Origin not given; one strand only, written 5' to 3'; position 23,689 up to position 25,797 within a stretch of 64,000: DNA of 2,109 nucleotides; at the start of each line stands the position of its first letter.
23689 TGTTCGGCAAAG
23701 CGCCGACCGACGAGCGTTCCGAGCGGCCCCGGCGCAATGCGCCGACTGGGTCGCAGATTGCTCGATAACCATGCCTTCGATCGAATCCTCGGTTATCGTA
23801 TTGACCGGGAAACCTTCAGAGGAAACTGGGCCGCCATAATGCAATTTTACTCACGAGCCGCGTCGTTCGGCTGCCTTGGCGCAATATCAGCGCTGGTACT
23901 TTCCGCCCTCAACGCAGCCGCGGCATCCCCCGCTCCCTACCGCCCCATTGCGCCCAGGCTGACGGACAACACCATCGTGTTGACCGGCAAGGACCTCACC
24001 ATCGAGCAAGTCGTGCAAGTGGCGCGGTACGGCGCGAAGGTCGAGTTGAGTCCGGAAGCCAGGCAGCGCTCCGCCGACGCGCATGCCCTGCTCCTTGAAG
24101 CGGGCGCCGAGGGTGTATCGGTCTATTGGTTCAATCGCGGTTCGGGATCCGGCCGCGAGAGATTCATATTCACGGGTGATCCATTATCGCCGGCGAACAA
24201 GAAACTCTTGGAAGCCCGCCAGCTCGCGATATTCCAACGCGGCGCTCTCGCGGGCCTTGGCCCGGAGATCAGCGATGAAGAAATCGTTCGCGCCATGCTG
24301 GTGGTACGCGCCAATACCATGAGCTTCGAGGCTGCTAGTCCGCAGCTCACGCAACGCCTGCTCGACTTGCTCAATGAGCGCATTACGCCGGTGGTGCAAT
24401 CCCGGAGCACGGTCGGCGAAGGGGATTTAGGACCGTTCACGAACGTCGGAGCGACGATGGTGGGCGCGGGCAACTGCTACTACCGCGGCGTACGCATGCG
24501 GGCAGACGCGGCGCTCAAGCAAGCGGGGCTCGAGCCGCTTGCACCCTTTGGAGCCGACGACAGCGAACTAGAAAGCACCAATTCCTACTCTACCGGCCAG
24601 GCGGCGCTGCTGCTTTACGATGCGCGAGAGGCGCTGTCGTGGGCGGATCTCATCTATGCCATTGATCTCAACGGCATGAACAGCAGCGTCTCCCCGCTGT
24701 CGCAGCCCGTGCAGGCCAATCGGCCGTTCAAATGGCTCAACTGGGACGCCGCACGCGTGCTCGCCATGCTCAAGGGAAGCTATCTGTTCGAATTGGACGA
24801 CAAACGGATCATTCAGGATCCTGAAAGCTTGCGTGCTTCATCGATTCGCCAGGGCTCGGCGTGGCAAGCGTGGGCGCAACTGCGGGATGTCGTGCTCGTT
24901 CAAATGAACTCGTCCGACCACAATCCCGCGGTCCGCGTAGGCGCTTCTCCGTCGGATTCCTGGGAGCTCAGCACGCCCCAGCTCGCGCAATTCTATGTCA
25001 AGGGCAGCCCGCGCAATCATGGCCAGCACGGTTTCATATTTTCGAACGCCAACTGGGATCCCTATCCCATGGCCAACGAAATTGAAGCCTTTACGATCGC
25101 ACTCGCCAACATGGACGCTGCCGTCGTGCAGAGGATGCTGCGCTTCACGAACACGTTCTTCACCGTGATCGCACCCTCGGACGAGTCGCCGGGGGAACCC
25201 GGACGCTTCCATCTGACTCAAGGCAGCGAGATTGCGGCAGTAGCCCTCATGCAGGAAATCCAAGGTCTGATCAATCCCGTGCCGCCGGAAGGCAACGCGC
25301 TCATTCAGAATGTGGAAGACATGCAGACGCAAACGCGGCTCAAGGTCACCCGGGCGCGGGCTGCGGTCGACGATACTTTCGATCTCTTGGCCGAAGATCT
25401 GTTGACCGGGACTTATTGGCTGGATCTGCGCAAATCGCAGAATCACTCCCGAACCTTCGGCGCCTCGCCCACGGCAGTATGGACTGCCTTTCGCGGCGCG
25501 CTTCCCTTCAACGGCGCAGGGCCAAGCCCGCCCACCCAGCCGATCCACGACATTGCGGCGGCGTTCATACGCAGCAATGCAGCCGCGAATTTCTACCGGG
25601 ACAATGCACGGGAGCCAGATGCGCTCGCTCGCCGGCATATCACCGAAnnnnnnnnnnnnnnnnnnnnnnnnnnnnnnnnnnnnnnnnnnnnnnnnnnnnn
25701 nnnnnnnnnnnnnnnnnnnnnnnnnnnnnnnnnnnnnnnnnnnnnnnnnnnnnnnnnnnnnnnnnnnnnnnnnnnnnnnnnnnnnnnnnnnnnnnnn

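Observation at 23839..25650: Exported histidine/phenylalanine ammonia-lyase homolog lacking the MIO-forming Ala-Ser-Gly triad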

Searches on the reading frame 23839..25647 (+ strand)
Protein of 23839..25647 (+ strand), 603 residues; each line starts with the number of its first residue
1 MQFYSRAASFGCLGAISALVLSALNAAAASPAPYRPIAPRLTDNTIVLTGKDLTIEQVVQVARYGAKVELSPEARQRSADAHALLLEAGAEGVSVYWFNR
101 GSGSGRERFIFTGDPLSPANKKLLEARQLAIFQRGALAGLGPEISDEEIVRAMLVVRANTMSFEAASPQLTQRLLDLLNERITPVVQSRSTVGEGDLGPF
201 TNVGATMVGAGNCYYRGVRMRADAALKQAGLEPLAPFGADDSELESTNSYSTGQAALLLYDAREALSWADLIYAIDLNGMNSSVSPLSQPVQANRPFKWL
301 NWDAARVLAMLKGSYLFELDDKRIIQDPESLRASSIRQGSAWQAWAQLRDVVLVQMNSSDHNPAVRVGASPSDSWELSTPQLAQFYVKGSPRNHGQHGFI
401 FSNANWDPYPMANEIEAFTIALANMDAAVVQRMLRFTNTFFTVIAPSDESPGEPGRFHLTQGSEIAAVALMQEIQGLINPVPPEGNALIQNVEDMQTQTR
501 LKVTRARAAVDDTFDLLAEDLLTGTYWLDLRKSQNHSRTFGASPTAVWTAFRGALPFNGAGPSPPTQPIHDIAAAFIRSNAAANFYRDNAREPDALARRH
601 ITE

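Call 5: search_protein_families(library=pfam, proteins=[window:23839-25647:+], max_evalue=1)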
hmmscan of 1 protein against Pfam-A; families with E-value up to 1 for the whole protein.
window:23839-25647:+ (603 aa): 1 family
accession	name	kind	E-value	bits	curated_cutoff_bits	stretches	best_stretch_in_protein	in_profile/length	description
PF00221.24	Lyase_aromatic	-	2.1e-93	314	27.3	1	53-551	1-464/466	Aromatic amino acid lyase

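Call 6: search_protein_families(library=ncbifam, proteins=[window:23839-25647:+], max_evalue=1)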
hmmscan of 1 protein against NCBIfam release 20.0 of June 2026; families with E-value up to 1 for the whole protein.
window:23839-25647:+ (603 aa): 9 families
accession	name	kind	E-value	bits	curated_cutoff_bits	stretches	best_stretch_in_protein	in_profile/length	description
TIGR01225.1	hutH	equivalog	5.4e-45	153.8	539.15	1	46-537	1-455/506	histidine ammonia-lyase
NF006871.0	PRK09367.1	subfamily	1.3e-43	149.5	524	1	44-541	2-462/505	histidine ammonia-lyase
TIGR03832.1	Tyr_2_3_mutase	equivalog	7.6e-26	90.7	501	1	49-557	2-489/507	tyrosine 2,3-aminomutase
TIGR01226.1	phe_am_lyase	equivalog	1.2e-23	83.3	519.15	2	42-329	29-326/680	phenylalanine ammonia-lyase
NF041222.1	BagA_FevW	exception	4.9e-22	78.2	1000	1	48-321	3-269/529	bagremycin/ferroverdin biosynthesis tyrosine ammonia-lyase BagA/FevW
TIGR04475.1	Phe_D_beta_mut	equivalog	9.7e-21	74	800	1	48-322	4-270/510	phenylalanine aminomutase (D-beta-phenylalanine forming)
NF053541.1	FlxA_rubin_TAL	equivalog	2.7e-13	49.2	700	1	128-317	66-256/498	flexirubin biosynthesis tyrosine ammonia-lyase FlxA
TIGR04473.1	taxol_Phe_23mut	exception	1e-05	24.1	1250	1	52-266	34-251/687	phenylalanine aminomutase (L-beta-phenylalanine forming)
NF006600.0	PRK09140.1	subfamily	0.083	12.2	207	0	37-76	53-95/210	2-dehydro-3-deoxy-6-phosphogalactonate aldolase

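Call 7: search_solved_structures(query=window:23839-25647:+, max_evalue=0.01, show_alignments=3)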
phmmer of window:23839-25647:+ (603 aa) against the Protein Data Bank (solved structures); distinct sequences matched with E-value up to 0.01: 39.
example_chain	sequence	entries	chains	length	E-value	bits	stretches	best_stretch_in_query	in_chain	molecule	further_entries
6s7j_A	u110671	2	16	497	5.7e-41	143.9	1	45-367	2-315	Uncharacterized protein | ergothionase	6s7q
2ohy_A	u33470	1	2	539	4.5e-21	78.2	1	47-560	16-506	Tyrosine aminomutase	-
2rjr_A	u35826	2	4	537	4.9e-21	78.1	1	47-560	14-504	Tyrosine aminomutase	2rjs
2qve_A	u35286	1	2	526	5.3e-21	77.9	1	48-560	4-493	Tyrosine Aminomutase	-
3kdy_A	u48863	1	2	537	5.8e-21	77.8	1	47-560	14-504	Histidine ammonia-lyase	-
3kdz_A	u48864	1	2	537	1e-20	77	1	47-560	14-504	Histidine ammonia-lyase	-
7tqr_A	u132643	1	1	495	6.6e-18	67.7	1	46-364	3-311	Probable histidine ammonia-lyase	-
1gkm_B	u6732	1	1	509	6e-16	61.3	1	136-366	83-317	Histidine ammonia-lyase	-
1gkj_A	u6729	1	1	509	7.9e-16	60.9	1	136-366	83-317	HISTIDINE AMMONIA-LYASE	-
1gk2_A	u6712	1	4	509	1.3e-15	60.1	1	136-366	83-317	HISTIDINE AMMONIA-LYASE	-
1eb4_A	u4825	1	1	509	1.6e-15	59.9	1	136-366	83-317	HISTIDINE AMMONIA-LYASE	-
2nyf_A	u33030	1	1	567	1.6e-15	59.9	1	42-367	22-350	Nostoc punctiforme phenylalanine ammonia lyase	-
1b8f_A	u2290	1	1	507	4.6e-15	58.4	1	136-366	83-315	Histidine ammonia-lyase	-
1gk3_A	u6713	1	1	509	7.3e-15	57.7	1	136-366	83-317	HISTIDINE AMMONIA-LYASE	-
2nyn_A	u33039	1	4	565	4.7e-14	55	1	45-368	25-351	Phenylalanine/histidine ammonia-lyase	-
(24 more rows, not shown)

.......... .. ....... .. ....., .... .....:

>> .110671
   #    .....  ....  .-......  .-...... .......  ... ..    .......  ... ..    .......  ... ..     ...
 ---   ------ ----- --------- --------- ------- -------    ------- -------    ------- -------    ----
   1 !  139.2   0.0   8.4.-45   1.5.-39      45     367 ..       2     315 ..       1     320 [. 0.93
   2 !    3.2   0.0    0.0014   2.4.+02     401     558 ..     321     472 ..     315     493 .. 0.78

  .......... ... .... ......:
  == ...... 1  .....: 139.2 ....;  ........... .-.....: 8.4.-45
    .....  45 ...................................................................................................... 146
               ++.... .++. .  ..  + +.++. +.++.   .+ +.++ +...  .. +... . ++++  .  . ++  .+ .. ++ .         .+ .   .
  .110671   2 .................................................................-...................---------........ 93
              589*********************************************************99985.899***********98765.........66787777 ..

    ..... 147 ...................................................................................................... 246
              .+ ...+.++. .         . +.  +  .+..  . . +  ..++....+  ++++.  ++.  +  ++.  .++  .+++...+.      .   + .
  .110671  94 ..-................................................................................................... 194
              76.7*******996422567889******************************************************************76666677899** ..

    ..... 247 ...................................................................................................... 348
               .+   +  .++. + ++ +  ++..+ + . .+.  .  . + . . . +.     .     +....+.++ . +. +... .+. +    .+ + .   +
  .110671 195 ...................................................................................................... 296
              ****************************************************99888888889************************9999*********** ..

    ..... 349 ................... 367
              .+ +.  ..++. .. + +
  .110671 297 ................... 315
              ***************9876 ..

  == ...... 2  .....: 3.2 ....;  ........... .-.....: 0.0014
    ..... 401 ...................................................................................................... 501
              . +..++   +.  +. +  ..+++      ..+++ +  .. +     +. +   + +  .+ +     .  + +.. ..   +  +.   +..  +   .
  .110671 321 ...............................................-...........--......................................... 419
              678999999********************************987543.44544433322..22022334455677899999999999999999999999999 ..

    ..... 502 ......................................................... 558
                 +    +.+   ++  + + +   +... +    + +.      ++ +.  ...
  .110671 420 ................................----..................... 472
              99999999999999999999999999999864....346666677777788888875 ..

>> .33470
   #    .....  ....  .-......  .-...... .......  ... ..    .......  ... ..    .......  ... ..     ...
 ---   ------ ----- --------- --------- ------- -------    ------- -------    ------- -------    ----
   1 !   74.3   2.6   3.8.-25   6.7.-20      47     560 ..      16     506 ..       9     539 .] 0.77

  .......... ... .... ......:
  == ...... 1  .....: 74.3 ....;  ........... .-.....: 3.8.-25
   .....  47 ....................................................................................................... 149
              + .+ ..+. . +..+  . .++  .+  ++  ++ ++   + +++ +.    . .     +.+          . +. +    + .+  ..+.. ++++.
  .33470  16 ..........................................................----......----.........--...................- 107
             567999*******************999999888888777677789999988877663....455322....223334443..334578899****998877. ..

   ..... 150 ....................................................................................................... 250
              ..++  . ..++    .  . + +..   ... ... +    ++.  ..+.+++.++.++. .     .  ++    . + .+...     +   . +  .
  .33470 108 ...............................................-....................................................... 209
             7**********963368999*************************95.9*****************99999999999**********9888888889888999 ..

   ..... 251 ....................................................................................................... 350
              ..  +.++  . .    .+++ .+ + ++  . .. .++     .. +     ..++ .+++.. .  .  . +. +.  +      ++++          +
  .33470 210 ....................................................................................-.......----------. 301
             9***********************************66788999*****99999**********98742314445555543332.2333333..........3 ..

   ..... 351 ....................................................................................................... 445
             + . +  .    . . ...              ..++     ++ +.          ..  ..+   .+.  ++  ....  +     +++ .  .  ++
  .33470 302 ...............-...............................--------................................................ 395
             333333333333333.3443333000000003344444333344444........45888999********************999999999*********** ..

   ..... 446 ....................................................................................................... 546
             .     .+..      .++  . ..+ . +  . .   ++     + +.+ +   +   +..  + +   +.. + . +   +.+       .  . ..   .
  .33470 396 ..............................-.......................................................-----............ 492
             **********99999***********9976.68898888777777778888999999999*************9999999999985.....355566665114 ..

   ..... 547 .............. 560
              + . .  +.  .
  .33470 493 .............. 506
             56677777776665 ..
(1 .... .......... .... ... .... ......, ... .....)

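Call 20: find_homologous_proteins(query=window:23839-25647:+, max_evalue=1e-10)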
Query window:23839-25647:+ (603 aa): 2839 proteins with E <= 1e-10 among 8000 candidates; the best 120 are listed.
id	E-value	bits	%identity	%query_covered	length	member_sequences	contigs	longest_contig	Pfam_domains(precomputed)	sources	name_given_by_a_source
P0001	0.0e+0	1347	100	100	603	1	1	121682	PF00221.25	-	-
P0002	0.0e+0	1347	100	100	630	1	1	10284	PF00221.25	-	-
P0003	0.0e+0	1347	100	100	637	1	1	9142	PF00221.25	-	-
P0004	0.0e+0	1279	95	100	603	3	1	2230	PF00221.25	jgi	jgi:histidine ammonia-lyase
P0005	0.0e+0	1270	94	100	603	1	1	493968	PF00221.25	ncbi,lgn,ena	-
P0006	0.0e+0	1244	93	100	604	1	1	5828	PF00221.25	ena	-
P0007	0.0e+0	1208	90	100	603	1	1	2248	PF00221.25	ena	-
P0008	0.0e+0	1206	89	100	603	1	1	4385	PF00221.25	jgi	jgi:histidine ammonia-lyase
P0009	0.0e+0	1198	89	100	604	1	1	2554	PF00221.25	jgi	jgi:histidine ammonia-lyase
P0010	0.0e+0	1196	89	100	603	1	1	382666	PF00221.25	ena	-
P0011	0.0e+0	1195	90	95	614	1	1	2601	PF00221.25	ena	-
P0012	0.0e+0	1195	90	95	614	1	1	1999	PF00221.25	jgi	-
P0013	0.0e+0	1195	88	100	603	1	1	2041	PF00221.25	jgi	jgi:histidine ammonia-lyase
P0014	0.0e+0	1195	88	100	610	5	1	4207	PF00221.25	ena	-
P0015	0.0e+0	1193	90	95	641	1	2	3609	PF00221.25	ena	-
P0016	0.0e+0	1193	88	100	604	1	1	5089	PF00221.25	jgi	-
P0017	0.0e+0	1192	90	98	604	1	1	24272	PF00221.25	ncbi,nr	ncbi:MAG TPA: aromatic amino acid ammonia-lyase [Steroidobacteraceae bacterium]|nr:aromatic amino ac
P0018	0.0e+0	1192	91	95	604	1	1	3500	PF00221.25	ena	-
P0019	0.0e+0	1192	90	95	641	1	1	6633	PF00221.25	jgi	jgi:histidine ammonia-lyase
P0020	0.0e+0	1191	88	100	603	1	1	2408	PF00221.25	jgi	jgi:histidine ammonia-lyase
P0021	0.0e+0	1191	90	95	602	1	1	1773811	PF00221.25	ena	-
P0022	0.0e+0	1190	90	95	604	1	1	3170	PF00221.25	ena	-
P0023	0.0e+0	1189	88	100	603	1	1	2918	PF00221.25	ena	-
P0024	0.0e+0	1189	88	100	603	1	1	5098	PF00221.25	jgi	-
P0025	0.0e+0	1188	89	98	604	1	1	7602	PF00221.25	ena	-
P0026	0.0e+0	1188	88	100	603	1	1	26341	PF00221.25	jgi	jgi:histidine ammonia-lyase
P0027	0.0e+0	1188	90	95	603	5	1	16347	PF00221.25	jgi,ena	-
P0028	0.0e+0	1186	88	100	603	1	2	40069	PF00221.25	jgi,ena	jgi:histidine ammonia-lyase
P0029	0.0e+0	1186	88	100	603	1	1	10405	PF00221.25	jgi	jgi:histidine ammonia-lyase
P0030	0.0e+0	1185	89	98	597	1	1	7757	PF00221.25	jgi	jgi:histidine ammonia-lyase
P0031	0.0e+0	1185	90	95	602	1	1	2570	PF00221.25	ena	-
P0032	0.0e+0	1184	87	100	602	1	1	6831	PF00221.25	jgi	jgi:histidine ammonia-lyase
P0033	0.0e+0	1184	90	95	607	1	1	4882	PF00221.25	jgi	jgi:histidine ammonia-lyase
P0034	0.0e+0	1184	90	95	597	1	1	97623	PF00221.25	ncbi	ncbi:MAG: aromatic amino acid ammonia-lyase [Steroidobacteraceae bacterium]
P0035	0.0e+0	1183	87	100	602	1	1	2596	PF00221.25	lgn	-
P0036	0.0e+0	1183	90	95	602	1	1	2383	PF00221.25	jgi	jgi:histidine ammonia-lyase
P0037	0.0e+0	1182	90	95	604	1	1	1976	PF00221.25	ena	-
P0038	0.0e+0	1181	89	98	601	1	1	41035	PF00221.25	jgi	jgi:histidine ammonia-lyase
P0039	0.0e+0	1181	88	100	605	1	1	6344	PF00221.25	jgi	jgi:histidine ammonia-lyase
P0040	0.0e+0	1181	89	98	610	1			PF00221.25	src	-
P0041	0.0e+0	1179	90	95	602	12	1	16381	PF00221.25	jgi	jgi:histidine ammonia-lyase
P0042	0.0e+0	1179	90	95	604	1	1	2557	PF00221.25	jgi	jgi:histidine ammonia-lyase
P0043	0.0e+0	1179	87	100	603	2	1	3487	PF00221.25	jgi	jgi:histidine ammonia-lyase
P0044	0.0e+0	1178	88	100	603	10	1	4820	PF00221.25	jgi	jgi:histidine ammonia-lyase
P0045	0.0e+0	1178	87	100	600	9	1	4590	PF00221.25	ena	-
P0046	0.0e+0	1176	87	100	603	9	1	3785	PF00221.25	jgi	jgi:histidine ammonia-lyase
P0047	0.0e+0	1176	88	100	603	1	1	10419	PF00221.25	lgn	-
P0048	0.0e+0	1176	89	95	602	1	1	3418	PF00221.25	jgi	-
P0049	0.0e+0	1176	88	100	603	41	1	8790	PF00221.25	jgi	jgi:histidine ammonia-lyase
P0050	0.0e+0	1176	89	95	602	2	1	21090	PF00221.25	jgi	jgi:histidine ammonia-lyase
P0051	0.0e+0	1176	87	100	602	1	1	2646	PF00221.25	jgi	jgi:histidine ammonia-lyase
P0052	0.0e+0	1175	90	95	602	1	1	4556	PF00221.25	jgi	jgi:histidine ammonia-lyase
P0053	0.0e+0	1175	90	95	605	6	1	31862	PF00221.25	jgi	jgi:histidine ammonia-lyase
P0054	0.0e+0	1174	90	95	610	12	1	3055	PF00221.25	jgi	jgi:histidine ammonia-lyase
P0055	0.0e+0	1174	90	95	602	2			PF00221.25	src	-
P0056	0.0e+0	1174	90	95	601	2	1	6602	PF00221.25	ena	-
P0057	0.0e+0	1174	90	95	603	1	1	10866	PF00221.25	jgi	jgi:histidine ammonia-lyase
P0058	0.0e+0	1174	89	95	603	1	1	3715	PF00221.25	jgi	jgi:histidine ammonia-lyase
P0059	0.0e+0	1173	89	95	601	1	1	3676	PF00221.25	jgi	-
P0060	0.0e+0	1172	90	95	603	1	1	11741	PF00221.25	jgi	jgi:histidine ammonia-lyase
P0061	0.0e+0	1172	87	100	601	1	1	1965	PF00221.25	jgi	jgi:histidine ammonia-lyase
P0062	0.0e+0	1172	89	95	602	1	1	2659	PF00221.25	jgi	jgi:histidine ammonia-lyase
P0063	0.0e+0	1171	87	100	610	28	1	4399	PF00221.25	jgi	-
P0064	0.0e+0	1171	87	100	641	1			PF00221.25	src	-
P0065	0.0e+0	1171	86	100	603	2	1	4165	PF00221.25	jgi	jgi:histidine ammonia-lyase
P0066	0.0e+0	1171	89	95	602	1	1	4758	PF00221.25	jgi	jgi:histidine ammonia-lyase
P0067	0.0e+0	1171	89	95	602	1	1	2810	PF00221.25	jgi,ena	-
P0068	0.0e+0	1170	89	94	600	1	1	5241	PF00221.25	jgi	jgi:histidine ammonia-lyase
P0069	0.0e+0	1170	89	95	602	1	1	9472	PF00221.25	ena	-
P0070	0.0e+0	1170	89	95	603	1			PF00221.25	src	-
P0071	0.0e+0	1170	89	95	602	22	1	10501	PF00221.25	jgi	jgi:histidine ammonia-lyase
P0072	0.0e+0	1170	89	95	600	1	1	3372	PF00221.25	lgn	-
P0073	0.0e+0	1169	89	95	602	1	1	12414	PF00221.25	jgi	jgi:histidine ammonia-lyase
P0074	0.0e+0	1169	87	100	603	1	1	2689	PF00221.25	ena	-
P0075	0.0e+0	1168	89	95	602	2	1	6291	PF00221.25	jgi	jgi:histidine ammonia-lyase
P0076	0.0e+0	1168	87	100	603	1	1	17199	PF00221.25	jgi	jgi:histidine ammonia-lyase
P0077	0.0e+0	1167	90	95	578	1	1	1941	PF00221.25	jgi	jgi:histidine ammonia-lyase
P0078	0.0e+0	1167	87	100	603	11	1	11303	PF00221.25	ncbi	ncbi:MAG TPA: aromatic amino acid ammonia-lyase [Steroidobacteraceae bacterium]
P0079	0.0e+0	1167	90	93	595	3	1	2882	PF00221.25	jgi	-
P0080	0.0e+0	1167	89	95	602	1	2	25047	PF00221.25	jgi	jgi:histidine ammonia-lyase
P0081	0.0e+0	1166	89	95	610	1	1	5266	PF00221.25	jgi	jgi:histidine ammonia-lyase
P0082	0.0e+0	1166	89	95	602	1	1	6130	PF00221.25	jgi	jgi:histidine ammonia-lyase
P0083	0.0e+0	1166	89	95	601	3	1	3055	PF00221.25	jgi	jgi:histidine ammonia-lyase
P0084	0.0e+0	1164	86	100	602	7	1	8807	PF00221.25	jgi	jgi:histidine ammonia-lyase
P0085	0.0e+0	1164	89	95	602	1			PF00221.25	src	-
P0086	0.0e+0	1163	89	95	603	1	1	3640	PF00221.25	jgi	jgi:histidine ammonia-lyase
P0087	0.0e+0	1163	87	95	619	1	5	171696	PF00221.25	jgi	jgi:histidine ammonia-lyase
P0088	0.0e+0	1163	87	99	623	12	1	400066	PF00221.25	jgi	jgi:histidine ammonia-lyase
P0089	0.0e+0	1162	88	95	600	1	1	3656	PF00221.25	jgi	jgi:histidine ammonia-lyase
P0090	0.0e+0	1162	86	100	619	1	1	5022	PF00221.25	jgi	jgi:histidine ammonia-lyase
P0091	0.0e+0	1162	89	95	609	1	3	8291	PF00221.25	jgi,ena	jgi:histidine ammonia-lyase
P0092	0.0e+0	1161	89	96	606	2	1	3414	PF00221.25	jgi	jgi:histidine ammonia-lyase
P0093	0.0e+0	1161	88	95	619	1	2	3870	PF00221.25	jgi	jgi:histidine ammonia-lyase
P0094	0.0e+0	1159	86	100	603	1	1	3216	PF00221.25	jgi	jgi:histidine ammonia-lyase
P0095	0.0e+0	1159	88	95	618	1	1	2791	PF00221.25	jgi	jgi:histidine ammonia-lyase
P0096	0.0e+0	1158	85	100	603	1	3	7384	PF00221.25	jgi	jgi:histidine ammonia-lyase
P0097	0.0e+0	1158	87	99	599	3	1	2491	PF00221.25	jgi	jgi:histidine ammonia-lyase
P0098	0.0e+0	1157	87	99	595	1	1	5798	PF00221.25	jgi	-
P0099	0.0e+0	1157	86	100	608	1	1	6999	PF00221.25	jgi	jgi:histidine ammonia-lyase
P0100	0.0e+0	1157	91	93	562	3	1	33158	PF00221.25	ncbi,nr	ncbi:MAG TPA: aromatic amino acid ammonia-lyase [Steroidobacteraceae bacterium]|nr:aromatic amino ac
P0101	0.0e+0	1156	85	100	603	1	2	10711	PF00221.25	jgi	jgi:histidine ammonia-lyase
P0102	0.0e+0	1155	88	95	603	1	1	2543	PF00221.25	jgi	jgi:histidine ammonia-lyase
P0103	0.0e+0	1155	88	95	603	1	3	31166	PF00221.25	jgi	jgi:histidine ammonia-lyase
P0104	0.0e+0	1154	86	100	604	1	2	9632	PF00221.25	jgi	jgi:histidine ammonia-lyase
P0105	0.0e+0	1154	91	93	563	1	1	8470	PF00221.25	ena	-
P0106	0.0e+0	1154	90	93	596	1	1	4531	PF00221.25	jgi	-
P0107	0.0e+0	1151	88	95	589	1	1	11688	PF00221.25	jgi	jgi:histidine ammonia-lyase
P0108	0.0e+0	1150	88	95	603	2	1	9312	PF00221.25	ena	-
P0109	0.0e+0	1149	88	95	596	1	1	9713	PF00221.25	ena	-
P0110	0.0e+0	1147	86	99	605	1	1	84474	PF00221.25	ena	-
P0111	0.0e+0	1146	86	99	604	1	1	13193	PF00221.25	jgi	jgi:histidine ammonia-lyase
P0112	0.0e+0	1144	90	93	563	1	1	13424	PF00221.25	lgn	-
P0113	0.0e+0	1143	88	95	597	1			PF00221.25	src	-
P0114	0.0e+0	1143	86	98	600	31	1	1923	PF00221.25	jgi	-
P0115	0.0e+0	1143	88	94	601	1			PF00221.25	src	-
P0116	0.0e+0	1142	86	99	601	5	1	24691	PF00221.25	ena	-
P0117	0.0e+0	1141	86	97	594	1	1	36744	PF00221.25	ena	-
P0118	0.0e+0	1141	86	98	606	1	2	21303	PF00221.25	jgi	jgi:histidine ammonia-lyase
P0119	0.0e+0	1141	86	98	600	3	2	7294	PF00221.25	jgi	jgi:histidine ammonia-lyase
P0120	0.0e+0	1141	85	98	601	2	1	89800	PF00221.25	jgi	jgi:histidine ammonia-lyase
